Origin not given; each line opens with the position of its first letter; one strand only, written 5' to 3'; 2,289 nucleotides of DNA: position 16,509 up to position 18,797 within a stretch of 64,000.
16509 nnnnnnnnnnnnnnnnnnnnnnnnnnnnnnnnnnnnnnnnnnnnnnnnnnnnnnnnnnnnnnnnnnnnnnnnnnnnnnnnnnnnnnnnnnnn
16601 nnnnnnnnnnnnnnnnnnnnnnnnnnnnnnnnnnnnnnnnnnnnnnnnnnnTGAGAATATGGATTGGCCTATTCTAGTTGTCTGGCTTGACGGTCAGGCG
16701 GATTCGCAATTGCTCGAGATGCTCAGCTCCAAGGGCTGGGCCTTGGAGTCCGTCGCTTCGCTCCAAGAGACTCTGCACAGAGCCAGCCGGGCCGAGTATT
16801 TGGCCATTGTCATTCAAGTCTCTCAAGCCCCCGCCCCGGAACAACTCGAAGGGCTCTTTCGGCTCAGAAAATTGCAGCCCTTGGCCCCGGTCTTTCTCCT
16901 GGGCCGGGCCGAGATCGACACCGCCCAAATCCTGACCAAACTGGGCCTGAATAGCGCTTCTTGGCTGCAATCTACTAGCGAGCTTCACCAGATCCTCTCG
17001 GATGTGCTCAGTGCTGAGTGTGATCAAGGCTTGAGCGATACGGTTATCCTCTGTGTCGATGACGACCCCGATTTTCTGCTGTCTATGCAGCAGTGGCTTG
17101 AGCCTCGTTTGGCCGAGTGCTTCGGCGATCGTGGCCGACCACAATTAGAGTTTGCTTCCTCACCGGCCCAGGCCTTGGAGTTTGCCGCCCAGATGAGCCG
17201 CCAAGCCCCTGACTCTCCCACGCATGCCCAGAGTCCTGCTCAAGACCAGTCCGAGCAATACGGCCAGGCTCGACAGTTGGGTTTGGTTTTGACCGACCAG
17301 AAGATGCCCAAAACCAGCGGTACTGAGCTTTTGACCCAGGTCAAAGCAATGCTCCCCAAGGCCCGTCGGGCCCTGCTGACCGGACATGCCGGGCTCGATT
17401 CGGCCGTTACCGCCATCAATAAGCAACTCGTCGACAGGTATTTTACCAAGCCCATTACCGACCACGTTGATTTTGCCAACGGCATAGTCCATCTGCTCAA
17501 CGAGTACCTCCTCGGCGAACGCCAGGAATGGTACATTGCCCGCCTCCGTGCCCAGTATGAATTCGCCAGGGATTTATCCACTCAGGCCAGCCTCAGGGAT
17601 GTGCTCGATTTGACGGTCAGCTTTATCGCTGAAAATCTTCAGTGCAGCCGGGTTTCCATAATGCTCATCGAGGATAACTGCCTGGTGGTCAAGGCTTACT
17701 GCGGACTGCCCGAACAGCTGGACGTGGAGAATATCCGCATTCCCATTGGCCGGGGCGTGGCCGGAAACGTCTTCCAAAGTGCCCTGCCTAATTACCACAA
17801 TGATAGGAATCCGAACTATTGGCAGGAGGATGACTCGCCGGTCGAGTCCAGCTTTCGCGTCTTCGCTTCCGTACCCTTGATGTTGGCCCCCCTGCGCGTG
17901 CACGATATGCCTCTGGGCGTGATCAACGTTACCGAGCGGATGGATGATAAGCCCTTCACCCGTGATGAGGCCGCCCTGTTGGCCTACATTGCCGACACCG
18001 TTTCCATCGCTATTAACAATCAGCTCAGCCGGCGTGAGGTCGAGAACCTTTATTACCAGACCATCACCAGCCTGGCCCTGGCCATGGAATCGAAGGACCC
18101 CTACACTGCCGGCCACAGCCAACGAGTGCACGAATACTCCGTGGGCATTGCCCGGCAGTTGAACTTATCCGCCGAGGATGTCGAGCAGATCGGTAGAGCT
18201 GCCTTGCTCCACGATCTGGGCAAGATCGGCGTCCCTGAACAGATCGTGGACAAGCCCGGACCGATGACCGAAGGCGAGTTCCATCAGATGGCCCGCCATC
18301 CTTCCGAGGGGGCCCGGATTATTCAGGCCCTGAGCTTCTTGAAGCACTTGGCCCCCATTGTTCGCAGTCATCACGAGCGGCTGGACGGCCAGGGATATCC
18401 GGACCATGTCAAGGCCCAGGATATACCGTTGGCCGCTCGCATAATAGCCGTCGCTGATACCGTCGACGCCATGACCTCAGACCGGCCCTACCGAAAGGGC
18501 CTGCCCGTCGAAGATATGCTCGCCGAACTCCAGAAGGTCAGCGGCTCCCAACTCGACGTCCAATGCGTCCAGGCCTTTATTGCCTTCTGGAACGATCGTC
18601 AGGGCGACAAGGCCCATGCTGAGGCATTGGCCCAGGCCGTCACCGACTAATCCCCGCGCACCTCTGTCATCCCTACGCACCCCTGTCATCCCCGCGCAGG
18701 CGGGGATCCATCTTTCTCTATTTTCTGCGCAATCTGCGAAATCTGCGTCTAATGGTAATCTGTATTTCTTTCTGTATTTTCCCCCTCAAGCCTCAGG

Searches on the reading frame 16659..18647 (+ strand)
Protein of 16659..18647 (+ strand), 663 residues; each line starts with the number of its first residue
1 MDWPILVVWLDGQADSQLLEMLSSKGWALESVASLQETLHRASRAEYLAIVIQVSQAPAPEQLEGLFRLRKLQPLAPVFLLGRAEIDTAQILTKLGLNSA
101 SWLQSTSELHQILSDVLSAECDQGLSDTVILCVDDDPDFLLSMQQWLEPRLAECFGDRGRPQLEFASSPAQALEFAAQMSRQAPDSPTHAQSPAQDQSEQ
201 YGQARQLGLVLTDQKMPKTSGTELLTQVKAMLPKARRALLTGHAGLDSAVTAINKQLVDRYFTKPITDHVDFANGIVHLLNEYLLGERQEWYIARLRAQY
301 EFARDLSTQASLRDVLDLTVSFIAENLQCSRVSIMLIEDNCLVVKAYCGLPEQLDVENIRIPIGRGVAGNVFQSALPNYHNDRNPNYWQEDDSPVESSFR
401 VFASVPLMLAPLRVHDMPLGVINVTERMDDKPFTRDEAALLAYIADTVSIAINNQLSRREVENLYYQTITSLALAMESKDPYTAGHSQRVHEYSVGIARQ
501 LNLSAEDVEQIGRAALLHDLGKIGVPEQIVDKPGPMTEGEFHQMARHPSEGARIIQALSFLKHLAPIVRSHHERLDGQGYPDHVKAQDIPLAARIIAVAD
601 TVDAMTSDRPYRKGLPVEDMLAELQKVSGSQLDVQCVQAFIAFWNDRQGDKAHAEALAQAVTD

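Call 44: search_protein_families(library=pfam, max_evalue=0.00001, proteins=[window:16659-18647:+])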
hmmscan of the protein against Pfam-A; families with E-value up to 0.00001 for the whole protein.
window:16659-18647:+ (663 aa): 6 families
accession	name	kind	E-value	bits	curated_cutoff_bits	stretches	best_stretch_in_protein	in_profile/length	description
PF13487.12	HD_5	-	1.9e-35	122.6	27.2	1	476-634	7-168/170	HD domain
PF01966.28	HD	-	4.1e-20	72.6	22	1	484-605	2-116/116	HD domain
PF01590.32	GAF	-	4.2e-12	47.2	22.4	1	312-452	2-133/133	GAF domain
PF13185.12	GAF_2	-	3.4e-11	44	28.6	1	310-452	2-135/136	GAF domain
PF00072.30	Response_reg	-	2.4e-10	41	30.2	1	200-267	36-102/111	Response regulator receiver domain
PF13492.12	GAF_3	-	1.4e-07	32.4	27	1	312-454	2-129/129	GAF domain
